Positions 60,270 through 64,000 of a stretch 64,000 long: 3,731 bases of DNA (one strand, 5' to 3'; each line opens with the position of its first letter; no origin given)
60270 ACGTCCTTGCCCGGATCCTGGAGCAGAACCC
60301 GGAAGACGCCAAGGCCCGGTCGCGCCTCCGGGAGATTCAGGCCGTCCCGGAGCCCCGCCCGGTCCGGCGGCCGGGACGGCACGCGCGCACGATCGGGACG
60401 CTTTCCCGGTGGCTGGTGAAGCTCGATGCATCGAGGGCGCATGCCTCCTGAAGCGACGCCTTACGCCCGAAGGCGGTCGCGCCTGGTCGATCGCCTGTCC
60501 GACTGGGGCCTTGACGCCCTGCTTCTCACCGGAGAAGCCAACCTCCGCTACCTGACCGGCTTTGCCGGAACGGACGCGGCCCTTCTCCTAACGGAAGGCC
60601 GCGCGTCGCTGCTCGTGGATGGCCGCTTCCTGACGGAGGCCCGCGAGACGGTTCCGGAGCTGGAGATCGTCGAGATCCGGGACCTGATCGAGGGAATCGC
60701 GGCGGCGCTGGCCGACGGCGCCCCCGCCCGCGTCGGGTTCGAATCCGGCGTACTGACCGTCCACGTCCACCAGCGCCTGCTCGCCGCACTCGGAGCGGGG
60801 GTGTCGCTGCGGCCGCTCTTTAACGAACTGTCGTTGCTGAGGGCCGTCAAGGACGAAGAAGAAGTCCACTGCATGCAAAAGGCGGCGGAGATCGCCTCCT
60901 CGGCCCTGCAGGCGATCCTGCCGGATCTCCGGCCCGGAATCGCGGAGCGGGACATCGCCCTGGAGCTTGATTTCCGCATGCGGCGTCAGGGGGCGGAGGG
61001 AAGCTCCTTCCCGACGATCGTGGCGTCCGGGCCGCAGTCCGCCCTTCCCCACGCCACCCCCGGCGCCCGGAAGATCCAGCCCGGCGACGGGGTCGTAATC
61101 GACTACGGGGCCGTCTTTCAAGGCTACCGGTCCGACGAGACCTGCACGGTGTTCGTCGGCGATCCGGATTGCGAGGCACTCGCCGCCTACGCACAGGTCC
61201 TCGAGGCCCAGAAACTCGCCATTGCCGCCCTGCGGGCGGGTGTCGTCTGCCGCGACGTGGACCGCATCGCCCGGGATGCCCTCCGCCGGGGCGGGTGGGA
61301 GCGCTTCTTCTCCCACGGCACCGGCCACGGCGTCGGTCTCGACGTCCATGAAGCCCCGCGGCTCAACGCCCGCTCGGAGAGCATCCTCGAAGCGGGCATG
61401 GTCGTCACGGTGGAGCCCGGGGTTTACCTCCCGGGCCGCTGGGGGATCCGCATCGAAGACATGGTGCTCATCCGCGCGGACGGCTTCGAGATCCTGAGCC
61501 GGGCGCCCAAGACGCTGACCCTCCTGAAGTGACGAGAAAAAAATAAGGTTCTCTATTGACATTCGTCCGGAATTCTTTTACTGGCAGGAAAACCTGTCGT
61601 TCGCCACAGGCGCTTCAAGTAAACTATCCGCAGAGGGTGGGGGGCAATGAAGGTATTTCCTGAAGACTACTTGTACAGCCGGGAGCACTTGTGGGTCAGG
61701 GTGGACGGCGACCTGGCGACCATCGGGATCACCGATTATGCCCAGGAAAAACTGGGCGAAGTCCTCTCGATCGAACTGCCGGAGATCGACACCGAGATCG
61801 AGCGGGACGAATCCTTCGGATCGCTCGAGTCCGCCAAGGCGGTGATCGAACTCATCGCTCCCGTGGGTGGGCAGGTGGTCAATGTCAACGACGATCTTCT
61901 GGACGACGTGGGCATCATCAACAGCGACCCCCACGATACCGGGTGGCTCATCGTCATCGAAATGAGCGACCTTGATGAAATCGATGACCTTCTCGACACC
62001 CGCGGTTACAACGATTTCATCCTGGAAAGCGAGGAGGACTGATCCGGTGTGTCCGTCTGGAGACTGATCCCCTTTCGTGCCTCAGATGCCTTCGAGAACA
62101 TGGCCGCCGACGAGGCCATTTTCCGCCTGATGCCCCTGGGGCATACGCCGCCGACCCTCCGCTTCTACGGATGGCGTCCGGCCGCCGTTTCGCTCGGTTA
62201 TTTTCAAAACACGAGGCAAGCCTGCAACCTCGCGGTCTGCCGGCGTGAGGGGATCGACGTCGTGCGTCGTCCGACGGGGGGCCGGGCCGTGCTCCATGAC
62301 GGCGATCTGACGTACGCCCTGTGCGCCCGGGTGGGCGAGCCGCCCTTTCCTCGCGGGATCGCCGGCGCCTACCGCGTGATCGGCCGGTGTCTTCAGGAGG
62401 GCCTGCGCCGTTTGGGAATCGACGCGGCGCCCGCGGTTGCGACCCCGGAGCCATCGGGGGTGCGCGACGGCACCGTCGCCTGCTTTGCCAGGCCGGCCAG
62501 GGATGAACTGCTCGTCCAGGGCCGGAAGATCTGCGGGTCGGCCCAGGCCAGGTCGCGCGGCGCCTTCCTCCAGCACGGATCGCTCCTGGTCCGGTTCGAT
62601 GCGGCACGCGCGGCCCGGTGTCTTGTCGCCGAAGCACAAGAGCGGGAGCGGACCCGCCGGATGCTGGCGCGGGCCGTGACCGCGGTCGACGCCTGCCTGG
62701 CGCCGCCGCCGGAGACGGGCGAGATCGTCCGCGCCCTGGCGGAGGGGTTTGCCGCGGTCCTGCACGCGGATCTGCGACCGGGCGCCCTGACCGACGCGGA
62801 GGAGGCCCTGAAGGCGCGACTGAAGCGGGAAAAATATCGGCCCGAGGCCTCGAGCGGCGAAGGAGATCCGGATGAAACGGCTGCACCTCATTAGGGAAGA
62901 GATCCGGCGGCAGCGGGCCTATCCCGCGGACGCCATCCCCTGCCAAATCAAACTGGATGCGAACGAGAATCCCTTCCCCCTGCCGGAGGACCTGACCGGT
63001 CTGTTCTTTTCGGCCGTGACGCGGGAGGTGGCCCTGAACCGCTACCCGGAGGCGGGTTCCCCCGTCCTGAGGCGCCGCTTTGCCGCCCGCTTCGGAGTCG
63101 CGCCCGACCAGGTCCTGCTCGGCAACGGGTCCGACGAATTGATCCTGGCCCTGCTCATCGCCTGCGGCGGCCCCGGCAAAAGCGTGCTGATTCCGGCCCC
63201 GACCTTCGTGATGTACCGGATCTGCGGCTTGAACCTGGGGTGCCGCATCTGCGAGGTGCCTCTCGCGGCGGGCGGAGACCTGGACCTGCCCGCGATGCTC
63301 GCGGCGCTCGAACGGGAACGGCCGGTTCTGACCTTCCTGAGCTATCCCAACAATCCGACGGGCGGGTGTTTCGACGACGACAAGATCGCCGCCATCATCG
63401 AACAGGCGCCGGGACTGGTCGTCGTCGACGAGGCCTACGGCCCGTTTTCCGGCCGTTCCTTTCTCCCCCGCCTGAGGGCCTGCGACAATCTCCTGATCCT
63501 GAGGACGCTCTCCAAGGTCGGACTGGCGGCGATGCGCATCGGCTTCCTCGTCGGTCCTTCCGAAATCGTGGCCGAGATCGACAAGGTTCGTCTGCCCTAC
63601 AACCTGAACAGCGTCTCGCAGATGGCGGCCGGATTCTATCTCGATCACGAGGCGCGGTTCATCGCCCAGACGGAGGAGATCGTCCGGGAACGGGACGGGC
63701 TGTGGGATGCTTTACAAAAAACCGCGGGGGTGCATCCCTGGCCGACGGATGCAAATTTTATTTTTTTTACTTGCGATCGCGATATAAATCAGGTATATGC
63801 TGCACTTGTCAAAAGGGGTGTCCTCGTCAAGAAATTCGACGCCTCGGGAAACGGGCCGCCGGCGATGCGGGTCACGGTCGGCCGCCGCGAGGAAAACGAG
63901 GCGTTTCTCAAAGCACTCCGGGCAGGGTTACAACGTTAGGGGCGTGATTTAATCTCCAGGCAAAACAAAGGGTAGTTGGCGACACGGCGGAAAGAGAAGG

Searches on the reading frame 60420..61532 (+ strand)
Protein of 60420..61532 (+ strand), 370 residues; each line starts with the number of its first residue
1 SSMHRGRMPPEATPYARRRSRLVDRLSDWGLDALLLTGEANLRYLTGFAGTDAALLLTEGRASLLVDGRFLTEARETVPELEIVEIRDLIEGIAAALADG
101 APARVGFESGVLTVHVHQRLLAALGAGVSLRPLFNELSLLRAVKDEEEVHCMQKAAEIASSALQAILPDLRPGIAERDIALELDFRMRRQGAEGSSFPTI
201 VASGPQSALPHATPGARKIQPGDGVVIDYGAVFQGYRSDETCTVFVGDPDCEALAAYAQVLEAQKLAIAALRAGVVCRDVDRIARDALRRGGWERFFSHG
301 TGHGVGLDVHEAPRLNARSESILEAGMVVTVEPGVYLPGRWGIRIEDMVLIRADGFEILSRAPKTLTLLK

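Call 20: search_protein_families(library=pfam, proteins=[window:60420-61532:+], max_evalue=0.0001)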
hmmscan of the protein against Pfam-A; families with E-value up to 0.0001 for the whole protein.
window:60420-61532:+ (370 aa): 2 families
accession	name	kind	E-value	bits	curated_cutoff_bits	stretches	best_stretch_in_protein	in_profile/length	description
PF00557.29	Peptidase_M24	-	4.5e-69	232.8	23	1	151-352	2-207/208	Metallopeptidase family M24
PF01321.24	Creatinase_N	-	3.6e-22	79.7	22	1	18-143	1-128/128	Creatinase/Prolidase N-terminal domain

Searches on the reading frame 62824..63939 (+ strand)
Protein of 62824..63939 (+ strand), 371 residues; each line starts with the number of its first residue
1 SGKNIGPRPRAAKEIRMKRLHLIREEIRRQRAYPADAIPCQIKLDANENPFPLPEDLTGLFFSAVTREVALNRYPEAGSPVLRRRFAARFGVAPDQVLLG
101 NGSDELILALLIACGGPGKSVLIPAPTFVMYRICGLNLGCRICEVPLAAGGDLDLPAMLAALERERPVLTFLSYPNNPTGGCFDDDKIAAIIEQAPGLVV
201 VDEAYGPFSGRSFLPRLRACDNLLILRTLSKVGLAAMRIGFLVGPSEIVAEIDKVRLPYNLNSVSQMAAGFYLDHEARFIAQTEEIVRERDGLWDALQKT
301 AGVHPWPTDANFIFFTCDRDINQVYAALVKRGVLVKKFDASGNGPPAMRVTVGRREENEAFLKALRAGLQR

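Call 20: search_protein_families(library=pfam, proteins=[window:62824-63939:+], max_evalue=0.0001)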
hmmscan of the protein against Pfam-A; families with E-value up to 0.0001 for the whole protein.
window:62824-63939:+ (371 aa): 1 family
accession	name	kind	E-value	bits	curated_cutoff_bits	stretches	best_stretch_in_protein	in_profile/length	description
PF00155.27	Aminotran_1_2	-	2.1e-41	142.7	19.7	1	41-365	3-361/361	Aminotransferase class I and II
